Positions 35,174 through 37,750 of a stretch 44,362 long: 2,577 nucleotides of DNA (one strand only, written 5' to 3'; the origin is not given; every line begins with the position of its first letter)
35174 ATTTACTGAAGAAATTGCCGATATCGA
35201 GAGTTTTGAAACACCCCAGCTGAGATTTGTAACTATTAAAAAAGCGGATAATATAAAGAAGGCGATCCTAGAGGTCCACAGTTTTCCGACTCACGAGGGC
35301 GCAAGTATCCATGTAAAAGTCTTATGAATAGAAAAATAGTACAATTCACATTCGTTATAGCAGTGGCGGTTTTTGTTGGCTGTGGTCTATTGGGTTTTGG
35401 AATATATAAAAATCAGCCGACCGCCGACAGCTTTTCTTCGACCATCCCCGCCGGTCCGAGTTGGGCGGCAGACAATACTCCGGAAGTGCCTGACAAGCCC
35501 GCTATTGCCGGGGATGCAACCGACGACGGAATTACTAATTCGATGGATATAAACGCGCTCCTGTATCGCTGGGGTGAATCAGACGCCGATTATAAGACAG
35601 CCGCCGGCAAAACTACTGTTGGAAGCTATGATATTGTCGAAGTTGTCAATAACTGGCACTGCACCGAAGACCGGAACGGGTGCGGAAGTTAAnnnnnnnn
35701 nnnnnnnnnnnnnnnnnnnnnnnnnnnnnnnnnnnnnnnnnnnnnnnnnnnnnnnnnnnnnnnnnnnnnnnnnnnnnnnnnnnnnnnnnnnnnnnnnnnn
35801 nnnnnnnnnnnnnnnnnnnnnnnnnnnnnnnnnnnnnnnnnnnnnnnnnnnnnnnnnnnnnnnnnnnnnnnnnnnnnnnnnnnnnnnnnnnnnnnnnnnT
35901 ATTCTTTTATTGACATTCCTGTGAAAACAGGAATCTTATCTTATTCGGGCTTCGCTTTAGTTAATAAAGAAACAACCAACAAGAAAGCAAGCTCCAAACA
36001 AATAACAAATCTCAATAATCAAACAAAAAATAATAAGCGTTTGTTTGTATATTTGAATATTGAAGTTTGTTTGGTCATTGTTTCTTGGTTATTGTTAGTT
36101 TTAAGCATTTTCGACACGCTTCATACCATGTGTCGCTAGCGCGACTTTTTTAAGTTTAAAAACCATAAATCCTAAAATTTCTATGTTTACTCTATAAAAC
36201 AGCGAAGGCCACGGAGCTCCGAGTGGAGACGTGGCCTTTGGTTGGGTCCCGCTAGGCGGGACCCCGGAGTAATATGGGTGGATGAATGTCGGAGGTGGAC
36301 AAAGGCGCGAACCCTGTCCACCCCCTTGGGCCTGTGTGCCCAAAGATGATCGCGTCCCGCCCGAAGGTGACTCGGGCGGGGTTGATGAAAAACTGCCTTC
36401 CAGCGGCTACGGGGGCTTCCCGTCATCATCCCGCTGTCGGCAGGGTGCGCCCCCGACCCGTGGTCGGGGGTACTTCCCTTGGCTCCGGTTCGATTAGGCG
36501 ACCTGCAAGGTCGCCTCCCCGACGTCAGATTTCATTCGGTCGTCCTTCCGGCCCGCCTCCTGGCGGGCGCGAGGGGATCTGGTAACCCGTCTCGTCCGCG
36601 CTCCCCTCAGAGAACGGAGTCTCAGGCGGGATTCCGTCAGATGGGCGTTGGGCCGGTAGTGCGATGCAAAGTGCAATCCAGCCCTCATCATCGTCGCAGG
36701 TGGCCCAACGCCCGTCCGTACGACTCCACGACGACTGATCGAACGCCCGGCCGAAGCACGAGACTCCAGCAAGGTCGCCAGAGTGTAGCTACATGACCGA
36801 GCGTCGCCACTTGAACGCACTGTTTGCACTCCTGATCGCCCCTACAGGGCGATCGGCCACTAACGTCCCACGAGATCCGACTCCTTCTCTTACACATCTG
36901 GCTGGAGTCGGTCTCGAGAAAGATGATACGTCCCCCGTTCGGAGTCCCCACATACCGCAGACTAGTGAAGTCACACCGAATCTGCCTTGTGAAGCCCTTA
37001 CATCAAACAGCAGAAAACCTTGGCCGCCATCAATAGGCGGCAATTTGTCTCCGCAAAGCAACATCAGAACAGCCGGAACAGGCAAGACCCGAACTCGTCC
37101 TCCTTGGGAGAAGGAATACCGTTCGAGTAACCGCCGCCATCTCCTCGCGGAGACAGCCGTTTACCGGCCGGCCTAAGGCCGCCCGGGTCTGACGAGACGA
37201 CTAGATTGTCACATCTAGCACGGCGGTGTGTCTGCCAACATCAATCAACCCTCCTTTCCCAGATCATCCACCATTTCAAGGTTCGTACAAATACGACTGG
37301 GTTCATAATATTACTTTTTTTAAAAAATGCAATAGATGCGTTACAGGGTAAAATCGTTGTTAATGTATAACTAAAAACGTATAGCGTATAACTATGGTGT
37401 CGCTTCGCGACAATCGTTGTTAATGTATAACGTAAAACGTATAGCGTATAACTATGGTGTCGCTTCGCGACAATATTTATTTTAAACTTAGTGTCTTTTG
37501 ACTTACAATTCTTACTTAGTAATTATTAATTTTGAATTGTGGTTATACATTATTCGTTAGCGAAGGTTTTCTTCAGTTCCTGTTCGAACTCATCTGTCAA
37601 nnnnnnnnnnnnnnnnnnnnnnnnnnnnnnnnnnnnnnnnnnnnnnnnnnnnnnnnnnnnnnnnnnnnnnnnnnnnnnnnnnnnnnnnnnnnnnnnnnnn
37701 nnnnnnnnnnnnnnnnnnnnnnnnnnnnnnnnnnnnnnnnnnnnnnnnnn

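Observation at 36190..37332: About 1.1-kb GC-rich, ORF-less, helix-dense stand-alone transcription unit: candidate large structured ncRNA of unknown class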

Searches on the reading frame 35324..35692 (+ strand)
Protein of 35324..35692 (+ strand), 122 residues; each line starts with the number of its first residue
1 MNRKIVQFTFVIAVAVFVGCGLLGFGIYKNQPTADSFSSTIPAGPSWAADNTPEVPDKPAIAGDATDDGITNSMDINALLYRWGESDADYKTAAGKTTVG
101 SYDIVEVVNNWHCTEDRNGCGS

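Call 30: search_protein_families(library=pfam, proteins=[window:35324-35692:+], max_evalue=0.1)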
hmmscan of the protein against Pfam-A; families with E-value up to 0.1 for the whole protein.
window:35324-35692:+ (122 aa): 0 families

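Call 50: search_protein_families(library=padloc, proteins=[window:35324-35692:+], max_evalue=0.1)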
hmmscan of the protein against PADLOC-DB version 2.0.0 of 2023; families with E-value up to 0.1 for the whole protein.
window:35324-35692:+ (122 aa): 0 families

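Call 51: search_protein_families(library=phrogs, proteins=[window:35324-35692:+], max_evalue=0.1)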
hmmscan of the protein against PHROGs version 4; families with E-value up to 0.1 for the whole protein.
window:35324-35692:+ (122 aa): 0 families

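Call 55: find_encoding_contigs(protein=window:35324-35692:+, flank=4000, max_places=8)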
Protein window:35324-35692:+ (122 aa): 2 contigs read that carry it; 2 places shown.
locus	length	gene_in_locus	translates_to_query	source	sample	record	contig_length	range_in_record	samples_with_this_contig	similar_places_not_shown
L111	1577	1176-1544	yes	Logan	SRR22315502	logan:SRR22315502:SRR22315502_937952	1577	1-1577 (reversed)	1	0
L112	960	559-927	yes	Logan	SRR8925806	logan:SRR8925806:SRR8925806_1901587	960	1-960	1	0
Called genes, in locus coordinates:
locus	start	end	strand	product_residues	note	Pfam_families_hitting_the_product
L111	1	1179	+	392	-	?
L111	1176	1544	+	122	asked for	-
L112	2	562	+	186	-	?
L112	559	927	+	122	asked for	-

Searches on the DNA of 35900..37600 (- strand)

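Call 4: search_rna_families(source=window, start=35900, end=37600, threshold=evalue, max_evalue=10)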
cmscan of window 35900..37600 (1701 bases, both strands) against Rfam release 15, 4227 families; matches with E-value up to 10: 12.
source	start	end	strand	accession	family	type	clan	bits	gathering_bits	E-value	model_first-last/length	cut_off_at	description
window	37000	37050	+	RF02754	ES205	Gene; sRNA;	-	20.2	86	2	1-72/72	no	ES205 sRNA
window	36206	36291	+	RF02935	che1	Gene; sRNA;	-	19.5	54.1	4.4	1-91/91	no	che1 RNA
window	36269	36468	-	RF02135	HTT-AS1_2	Gene; lncRNA;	-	19.1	100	4.8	1-175/175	no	HTT antisense RNA 1 conserved region 2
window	37504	37540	-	RF00501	Rota_CRE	Cis-reg;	-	18.6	40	1.7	17-53/68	no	Rotavirus cis-acting replication element (CRE)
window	35969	36097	+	RF04246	MIR169_8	Gene; miRNA;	CL00098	17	107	7.4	1-137/137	no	MIR169_8 microRNA precursor family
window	36431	36485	+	RF03203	mir-3070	Gene; miRNA;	-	16.4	75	3.7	1-89/89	no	mir-3070 microRNA precursor family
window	35968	36088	-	RF04128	MIR8562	Gene; miRNA;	-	16.4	211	4.7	61-190/242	no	MIR8562 microRNA precursor family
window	35930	36010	-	RF03323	mir-3613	Gene; miRNA;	-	15.9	91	6.4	1-86/86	no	mir-3613 microRNA precursor family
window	36939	37060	+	RF00426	SCARNA15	Gene; snRNA; snoRNA; scaRNA;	CL00019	15.6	65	8.7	1-128/128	no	Small Cajal body specific RNA 15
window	37377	37485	+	RF02082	STnc540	Gene; sRNA;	-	14.6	38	4.5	9-148/202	no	Enterobacterial sRNA STnc540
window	37033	37083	+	RF01121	sR38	Gene; snRNA; snoRNA; CD-box;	-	14.1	50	2.6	1-59/59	no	Small nucleolar RNA sR38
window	36677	36695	-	RF01152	sR1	Gene; snRNA; snoRNA; CD-box;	-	12.7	45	2.8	1-57/57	no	Small nucleolar RNA sR1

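Call 37: search_dna_similar(query=window:36190-37332:-, collection=plasmids, mode=distant, max_evalue=0.01, max_rows=10)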
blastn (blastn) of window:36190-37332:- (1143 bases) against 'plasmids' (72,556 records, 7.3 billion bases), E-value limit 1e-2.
No match.

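Call 38: search_dna_similar(query=window:36190-37332:-, collection=phages, mode=distant, max_evalue=0.01, max_rows=10)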
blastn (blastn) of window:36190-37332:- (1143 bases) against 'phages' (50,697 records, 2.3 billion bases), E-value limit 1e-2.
No match.
